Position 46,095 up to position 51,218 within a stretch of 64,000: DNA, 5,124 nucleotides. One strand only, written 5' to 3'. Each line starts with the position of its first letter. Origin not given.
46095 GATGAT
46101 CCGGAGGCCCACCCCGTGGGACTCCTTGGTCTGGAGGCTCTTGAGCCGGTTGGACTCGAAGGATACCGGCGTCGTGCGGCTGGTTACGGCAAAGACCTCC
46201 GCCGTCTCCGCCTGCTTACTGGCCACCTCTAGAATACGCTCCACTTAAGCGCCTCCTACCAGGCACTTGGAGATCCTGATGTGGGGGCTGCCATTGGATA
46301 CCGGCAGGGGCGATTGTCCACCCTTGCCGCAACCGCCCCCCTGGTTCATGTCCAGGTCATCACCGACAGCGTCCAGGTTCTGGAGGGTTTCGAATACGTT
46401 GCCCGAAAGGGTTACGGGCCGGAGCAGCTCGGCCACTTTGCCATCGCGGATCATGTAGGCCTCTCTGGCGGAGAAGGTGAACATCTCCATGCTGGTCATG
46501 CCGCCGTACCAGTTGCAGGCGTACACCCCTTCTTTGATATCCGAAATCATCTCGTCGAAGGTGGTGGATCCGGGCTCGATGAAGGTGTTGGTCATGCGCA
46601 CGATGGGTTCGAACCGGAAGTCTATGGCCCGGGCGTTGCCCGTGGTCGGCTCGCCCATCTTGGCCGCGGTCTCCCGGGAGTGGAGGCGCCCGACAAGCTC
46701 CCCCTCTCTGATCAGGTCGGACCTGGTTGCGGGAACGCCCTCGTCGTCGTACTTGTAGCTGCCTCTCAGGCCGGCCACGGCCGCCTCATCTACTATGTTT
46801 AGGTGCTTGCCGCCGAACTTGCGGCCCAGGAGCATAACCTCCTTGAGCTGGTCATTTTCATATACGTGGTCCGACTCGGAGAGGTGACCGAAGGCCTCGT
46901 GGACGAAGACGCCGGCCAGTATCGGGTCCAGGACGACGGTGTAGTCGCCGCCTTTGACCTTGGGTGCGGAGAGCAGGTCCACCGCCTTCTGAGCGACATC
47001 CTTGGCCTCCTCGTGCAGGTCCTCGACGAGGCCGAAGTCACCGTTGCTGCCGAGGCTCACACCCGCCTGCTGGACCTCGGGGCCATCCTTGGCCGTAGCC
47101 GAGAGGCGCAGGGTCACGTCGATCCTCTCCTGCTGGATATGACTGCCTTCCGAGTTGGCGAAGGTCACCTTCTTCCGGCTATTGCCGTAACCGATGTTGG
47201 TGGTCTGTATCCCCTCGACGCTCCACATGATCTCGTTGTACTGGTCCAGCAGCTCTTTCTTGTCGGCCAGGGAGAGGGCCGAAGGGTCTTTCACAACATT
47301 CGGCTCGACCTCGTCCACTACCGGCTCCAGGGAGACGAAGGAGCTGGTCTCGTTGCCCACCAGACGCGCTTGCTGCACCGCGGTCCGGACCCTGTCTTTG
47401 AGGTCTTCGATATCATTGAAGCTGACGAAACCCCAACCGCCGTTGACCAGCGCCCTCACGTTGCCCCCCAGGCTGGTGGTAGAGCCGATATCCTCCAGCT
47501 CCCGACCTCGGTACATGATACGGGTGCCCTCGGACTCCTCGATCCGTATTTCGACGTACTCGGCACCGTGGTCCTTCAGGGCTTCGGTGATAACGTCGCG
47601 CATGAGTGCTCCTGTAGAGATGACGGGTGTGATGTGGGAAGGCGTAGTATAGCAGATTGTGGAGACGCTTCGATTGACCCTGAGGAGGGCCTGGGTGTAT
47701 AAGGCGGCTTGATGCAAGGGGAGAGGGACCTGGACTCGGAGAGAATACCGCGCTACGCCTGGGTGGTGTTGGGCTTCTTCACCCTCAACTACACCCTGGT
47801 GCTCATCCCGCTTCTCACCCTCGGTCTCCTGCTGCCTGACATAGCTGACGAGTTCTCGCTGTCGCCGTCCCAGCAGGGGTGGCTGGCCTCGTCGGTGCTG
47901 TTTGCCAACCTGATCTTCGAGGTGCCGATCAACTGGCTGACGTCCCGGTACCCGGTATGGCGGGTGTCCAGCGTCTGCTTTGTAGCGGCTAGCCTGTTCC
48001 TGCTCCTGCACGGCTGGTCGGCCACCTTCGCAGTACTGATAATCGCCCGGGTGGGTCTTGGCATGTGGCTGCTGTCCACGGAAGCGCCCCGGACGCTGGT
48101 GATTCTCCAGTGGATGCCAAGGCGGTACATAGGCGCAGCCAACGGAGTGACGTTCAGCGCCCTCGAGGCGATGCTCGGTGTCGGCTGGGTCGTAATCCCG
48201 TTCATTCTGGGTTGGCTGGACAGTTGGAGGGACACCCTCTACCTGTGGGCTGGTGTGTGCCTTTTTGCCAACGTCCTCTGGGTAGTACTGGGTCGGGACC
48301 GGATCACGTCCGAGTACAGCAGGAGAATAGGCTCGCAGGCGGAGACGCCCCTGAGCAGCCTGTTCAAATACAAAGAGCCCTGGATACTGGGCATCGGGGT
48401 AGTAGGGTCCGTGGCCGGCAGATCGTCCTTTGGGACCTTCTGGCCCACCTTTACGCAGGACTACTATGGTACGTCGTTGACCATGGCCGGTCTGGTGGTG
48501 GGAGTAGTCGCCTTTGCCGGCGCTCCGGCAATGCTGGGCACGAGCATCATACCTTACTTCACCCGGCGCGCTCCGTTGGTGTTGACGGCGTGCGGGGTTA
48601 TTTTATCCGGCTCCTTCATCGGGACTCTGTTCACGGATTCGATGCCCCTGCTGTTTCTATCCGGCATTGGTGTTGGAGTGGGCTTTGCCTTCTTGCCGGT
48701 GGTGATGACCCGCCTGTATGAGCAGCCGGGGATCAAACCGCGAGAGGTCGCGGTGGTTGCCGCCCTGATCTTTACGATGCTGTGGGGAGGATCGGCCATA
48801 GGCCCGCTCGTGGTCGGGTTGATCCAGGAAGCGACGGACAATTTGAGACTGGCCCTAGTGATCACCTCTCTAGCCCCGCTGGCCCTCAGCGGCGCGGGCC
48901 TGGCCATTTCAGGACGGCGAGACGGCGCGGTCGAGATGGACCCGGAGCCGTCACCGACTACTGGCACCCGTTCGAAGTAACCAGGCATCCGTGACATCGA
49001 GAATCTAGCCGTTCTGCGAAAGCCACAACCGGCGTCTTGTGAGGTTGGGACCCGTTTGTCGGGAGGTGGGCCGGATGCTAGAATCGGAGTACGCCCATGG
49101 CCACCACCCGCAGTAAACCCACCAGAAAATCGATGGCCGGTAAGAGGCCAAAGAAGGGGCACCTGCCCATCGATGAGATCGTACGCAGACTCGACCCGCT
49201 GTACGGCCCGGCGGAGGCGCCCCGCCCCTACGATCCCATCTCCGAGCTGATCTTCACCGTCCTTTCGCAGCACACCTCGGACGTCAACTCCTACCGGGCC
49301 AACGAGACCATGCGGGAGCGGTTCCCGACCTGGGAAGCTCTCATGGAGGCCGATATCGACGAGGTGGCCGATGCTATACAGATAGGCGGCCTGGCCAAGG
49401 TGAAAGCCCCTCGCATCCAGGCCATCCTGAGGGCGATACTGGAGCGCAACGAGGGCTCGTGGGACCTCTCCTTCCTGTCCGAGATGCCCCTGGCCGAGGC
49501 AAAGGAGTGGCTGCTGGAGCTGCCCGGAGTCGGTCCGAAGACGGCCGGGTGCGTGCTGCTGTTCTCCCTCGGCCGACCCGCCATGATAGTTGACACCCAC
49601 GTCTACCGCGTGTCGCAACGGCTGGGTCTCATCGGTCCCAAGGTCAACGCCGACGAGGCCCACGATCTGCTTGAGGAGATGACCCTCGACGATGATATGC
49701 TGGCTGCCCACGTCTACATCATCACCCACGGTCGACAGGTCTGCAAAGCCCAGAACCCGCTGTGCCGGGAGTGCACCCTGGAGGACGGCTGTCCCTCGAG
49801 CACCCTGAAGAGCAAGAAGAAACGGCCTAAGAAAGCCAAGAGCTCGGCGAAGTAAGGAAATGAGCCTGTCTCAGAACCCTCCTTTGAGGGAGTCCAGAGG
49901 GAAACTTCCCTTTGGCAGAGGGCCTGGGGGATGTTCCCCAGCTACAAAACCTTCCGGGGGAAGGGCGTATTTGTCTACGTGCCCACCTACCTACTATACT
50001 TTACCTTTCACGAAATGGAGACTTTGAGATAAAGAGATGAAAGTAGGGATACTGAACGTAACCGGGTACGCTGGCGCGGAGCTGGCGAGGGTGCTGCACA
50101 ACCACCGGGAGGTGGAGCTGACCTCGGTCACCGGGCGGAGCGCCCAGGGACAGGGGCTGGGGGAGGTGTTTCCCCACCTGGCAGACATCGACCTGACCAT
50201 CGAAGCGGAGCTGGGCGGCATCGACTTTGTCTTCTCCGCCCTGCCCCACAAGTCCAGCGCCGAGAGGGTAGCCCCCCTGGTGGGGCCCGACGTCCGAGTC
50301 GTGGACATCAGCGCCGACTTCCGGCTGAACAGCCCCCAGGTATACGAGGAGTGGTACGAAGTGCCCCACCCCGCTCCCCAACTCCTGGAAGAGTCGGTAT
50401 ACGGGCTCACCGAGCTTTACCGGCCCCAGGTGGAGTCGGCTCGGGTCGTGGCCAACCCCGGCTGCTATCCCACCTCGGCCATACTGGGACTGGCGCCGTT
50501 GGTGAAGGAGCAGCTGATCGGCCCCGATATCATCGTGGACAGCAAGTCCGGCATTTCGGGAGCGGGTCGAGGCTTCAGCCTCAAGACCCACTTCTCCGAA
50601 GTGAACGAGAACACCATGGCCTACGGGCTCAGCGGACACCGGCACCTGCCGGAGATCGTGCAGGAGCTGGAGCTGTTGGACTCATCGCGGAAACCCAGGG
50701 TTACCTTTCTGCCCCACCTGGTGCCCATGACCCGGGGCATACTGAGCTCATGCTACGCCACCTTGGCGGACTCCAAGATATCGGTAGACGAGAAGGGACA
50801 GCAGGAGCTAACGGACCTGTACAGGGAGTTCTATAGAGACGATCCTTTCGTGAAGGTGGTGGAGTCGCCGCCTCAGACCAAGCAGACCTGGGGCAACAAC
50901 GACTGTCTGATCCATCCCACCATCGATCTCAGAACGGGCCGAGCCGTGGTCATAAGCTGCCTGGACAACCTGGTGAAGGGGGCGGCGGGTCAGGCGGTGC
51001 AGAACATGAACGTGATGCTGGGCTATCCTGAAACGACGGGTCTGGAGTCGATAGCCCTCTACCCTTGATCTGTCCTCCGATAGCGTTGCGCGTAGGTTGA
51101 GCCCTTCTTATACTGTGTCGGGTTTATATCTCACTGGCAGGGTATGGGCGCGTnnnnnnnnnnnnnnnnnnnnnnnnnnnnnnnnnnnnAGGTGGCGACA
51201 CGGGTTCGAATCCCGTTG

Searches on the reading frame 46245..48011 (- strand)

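Call 25: search_protein_families(library=pfam, proteins=[window:46245-48011:-], max_evalue=0.00001)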
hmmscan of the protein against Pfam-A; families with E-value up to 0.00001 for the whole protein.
window:46245-48011:- (588 aa): 3 families
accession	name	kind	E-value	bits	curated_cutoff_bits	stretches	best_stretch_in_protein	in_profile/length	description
PF19289.4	PmbA_TldD_3rd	-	2.4e-58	197.3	22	1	355-587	2-220/220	PmbA/TldA metallopeptidase C-terminal domain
PF19290.4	PmbA_TldD_2nd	-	2e-16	60.9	20.9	1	242-344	2-106/109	PmbA/TldA metallopeptidase central domain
PF01523.21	PmbA_TldD_1st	-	4e-14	53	20.9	1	153-215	1-65/65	PmbA/TldA metallopeptidase domain 1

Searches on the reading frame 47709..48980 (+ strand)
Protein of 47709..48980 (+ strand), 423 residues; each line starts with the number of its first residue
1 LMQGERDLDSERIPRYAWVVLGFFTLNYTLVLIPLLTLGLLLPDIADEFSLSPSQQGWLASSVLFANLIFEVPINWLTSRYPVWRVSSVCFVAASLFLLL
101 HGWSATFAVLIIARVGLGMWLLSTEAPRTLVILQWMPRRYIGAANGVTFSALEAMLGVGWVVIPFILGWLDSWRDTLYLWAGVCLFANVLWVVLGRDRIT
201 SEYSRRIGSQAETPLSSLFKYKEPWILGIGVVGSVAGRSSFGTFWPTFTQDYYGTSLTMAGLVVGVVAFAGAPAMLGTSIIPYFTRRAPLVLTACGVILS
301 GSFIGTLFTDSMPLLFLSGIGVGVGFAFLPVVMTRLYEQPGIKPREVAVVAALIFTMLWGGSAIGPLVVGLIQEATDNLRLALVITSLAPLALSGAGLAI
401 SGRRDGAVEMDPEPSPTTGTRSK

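Call 51: search_protein_families(library=pfam, proteins=[window:47709-48980:+], max_evalue=0.00001)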
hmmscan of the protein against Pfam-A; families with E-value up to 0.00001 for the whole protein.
window:47709-48980:+ (423 aa): 1 family
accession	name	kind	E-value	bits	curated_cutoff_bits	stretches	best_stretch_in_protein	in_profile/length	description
PF07690.21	MFS_1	-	4.2e-28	98.7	33.4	1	34-366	11-347/347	Major Facilitator Superfamily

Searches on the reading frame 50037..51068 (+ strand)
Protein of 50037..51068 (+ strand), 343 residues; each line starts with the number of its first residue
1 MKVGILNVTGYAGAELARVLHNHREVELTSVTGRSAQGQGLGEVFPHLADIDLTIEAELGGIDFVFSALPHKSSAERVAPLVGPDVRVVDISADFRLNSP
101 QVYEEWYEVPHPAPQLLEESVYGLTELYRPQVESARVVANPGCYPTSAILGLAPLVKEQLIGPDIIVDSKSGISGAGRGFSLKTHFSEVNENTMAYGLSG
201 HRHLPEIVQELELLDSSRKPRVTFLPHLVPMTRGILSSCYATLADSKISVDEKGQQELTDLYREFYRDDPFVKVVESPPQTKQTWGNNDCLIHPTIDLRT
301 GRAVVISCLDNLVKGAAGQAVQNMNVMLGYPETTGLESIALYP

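Call 26: search_protein_families(library=pfam, proteins=[window:50037-51068:+], max_evalue=0.00001)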
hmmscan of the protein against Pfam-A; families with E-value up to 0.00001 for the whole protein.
window:50037-51068:+ (343 aa): 3 families
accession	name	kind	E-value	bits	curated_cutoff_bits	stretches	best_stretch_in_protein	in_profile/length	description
PF22698.1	Semialdhyde_dhC_1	-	6e-55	186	27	1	143-311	1-165/165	Semialdehyde dehydrogenase, dimerisation domain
PF01118.30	Semialdhyde_dh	-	1.3e-21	77.7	26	1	2-134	1-120/121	Semialdehyde dehydrogenase, NAD binding domain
PF02774.23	Semialdhyde_dhC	-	7.1e-20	72.4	26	1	152-314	1-184/184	Semialdehyde dehydrogenase, dimerisation domain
